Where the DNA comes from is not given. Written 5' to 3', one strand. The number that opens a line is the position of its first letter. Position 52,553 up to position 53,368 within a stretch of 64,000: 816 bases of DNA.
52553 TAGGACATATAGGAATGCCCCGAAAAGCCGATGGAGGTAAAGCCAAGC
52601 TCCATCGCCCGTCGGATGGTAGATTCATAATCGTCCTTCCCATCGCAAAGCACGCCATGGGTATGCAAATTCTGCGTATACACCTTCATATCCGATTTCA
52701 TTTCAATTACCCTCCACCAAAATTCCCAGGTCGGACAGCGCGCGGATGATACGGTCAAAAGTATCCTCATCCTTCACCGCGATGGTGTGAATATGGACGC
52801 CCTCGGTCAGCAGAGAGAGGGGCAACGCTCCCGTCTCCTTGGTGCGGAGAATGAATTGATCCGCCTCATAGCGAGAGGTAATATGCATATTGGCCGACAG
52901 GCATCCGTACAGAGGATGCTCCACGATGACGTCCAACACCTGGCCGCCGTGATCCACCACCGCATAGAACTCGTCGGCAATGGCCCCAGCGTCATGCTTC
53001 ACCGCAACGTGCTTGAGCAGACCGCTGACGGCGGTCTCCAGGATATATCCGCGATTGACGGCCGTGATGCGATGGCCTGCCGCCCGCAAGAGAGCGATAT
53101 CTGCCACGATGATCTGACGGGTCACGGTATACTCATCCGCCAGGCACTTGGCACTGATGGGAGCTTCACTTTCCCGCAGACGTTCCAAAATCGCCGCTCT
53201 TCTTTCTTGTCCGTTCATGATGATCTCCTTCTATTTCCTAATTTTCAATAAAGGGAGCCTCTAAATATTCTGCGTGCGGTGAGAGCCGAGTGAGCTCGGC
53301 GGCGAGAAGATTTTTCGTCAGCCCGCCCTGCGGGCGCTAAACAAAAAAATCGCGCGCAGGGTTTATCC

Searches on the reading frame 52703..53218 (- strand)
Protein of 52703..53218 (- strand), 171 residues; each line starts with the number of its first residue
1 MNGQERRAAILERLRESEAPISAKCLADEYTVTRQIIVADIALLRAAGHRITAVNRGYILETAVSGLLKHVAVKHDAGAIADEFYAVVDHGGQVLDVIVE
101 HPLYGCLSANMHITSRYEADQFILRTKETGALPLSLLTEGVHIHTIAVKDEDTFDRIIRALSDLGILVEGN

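Call 25: find_encoding_contigs(protein=window:52703-53218:-, flank=3000, max_places=10)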
Protein window:52703-53218:- (171 aa): 5 contigs read that carry it; 4 places shown.
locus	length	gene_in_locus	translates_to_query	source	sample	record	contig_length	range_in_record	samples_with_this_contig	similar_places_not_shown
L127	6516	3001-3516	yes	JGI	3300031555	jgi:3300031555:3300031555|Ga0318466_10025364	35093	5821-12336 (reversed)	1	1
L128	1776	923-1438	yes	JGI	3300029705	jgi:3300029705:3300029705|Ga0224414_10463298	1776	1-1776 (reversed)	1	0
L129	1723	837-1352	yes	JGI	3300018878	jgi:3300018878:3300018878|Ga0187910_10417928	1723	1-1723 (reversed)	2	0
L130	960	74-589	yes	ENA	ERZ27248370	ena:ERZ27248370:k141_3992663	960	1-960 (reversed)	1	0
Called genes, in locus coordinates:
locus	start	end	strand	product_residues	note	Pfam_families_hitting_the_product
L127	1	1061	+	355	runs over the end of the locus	PF01494:FAD_binding_3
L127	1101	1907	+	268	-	PF01790:LGT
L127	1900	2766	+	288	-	PF02517:Rce1-like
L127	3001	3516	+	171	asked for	PF08279:HTH_11, PF02829:3H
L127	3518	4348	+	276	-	PF02811:PHP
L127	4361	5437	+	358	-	PF04346:EutH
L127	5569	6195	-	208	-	PF04263:TPK_catalytic, PF04265:TPK_B1_binding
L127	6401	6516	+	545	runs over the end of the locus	PF13229:Beta_helix (faint), PF23764:Beta-barrel_GLAA-B_II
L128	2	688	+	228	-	PF02517:Rce1-like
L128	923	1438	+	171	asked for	PF08279:HTH_11, PF02829:3H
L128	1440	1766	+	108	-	PF02811:PHP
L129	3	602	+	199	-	?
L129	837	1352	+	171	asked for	PF08279:HTH_11, PF02829:3H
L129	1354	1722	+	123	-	?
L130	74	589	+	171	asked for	PF08279:HTH_11, PF02829:3H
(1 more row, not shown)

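Call 47: find_homologous_proteins(query=window:52703-53218:-, max_evalue=1e-40)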
Query window:52703-53218:- (171 aa): 641 proteins with E <= 1e-40 among 1830 candidates; the best 120 are listed.
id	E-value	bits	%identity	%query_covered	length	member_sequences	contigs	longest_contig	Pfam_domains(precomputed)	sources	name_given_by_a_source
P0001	6.4e-101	353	98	100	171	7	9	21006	PF08279.19,PF02829.20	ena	-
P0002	1.8e-86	306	85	99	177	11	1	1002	PF08279.19,PF02829.20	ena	-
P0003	1.0e-75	271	75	99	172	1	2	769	PF08279.19,PF02829.20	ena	-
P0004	1.5e-75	270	75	99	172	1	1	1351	PF08279.19,PF02829.20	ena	-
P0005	1.4e-74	267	75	99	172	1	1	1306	PF08279.19,PF02829.20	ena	-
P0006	1.6e-72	260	73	100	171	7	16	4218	PF08279.19,PF02829.20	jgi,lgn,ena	jgi:transcriptional regulator of NAD metabolism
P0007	7.8e-72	258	71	100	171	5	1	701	PF08279.19,PF02829.20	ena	-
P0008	1.8e-71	257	71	100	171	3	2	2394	PF08279.19,PF02829.20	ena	-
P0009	1.8e-69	251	70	99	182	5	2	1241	PF08279.19,PF02829.20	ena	-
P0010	7.7e-69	249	70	99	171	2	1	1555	PF08279.19,PF02829.20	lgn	-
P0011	5.0e-68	246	68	99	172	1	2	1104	PF08279.19,PF02829.20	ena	-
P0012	7.9e-68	245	67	100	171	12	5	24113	PF08279.19,PF02829.20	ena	-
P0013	7.6e-67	242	66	99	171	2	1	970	PF08279.19,PF02829.20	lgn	-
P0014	2.1e-66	241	69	99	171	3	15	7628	PF08279.19,PF02829.20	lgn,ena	-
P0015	2.5e-66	240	67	99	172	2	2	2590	PF08279.19,PF02829.20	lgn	-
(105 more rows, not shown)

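Call 48: find_encoding_contigs(protein=P0001, flank=2000, max_places=8)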
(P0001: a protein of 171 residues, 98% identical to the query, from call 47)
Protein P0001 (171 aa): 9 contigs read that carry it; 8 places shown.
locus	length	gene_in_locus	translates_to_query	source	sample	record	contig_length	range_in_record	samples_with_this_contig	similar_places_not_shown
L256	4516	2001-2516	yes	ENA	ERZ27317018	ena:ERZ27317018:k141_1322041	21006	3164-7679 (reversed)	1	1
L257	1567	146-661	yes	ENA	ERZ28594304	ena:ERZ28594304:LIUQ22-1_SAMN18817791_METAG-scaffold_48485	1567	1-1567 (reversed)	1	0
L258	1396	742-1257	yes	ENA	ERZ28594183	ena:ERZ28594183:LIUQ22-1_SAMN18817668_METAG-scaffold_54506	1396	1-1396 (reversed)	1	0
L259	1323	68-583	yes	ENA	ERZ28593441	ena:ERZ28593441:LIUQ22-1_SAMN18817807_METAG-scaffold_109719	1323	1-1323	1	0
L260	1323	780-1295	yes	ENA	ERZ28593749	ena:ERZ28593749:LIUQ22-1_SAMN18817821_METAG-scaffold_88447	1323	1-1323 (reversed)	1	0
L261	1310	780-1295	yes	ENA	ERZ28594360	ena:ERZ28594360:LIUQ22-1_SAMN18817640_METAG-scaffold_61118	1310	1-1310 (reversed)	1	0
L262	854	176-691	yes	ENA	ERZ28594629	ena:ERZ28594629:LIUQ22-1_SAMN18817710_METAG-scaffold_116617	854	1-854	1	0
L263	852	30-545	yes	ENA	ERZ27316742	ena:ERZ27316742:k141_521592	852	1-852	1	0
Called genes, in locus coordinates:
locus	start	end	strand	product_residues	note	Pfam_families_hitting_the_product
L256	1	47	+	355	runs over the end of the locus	PF01494:FAD_binding_3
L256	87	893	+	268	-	PF01790:LGT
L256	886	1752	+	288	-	PF02517:Rce1-like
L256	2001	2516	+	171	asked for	PF08279:HTH_11, PF02829:3H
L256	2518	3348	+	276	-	PF02811:PHP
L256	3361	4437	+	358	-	PF04346:EutH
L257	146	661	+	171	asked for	PF08279:HTH_11, PF02829:3H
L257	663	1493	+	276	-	PF02811:PHP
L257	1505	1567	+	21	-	?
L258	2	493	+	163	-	?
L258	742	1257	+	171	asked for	PF08279:HTH_11, PF02829:3H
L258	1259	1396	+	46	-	?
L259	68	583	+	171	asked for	PF08279:HTH_11, PF02829:3H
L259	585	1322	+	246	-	?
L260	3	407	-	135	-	?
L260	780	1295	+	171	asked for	PF08279:HTH_11, PF02829:3H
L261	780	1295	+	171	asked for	PF08279:HTH_11, PF02829:3H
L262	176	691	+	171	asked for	PF08279:HTH_11, PF02829:3H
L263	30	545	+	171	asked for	PF08279:HTH_11, PF02829:3H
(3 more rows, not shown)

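Call 49: find_encoding_contigs(protein=P0002, flank=2000, max_places=4)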
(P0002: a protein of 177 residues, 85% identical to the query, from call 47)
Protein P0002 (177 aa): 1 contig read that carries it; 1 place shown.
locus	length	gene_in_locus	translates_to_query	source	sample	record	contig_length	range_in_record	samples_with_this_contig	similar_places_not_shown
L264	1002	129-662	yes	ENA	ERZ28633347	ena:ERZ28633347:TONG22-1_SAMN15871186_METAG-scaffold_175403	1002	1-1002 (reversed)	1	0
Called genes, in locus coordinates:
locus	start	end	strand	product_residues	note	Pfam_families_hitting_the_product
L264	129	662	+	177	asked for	PF08279:HTH_11, PF02829:3H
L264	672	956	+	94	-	PF02811:PHP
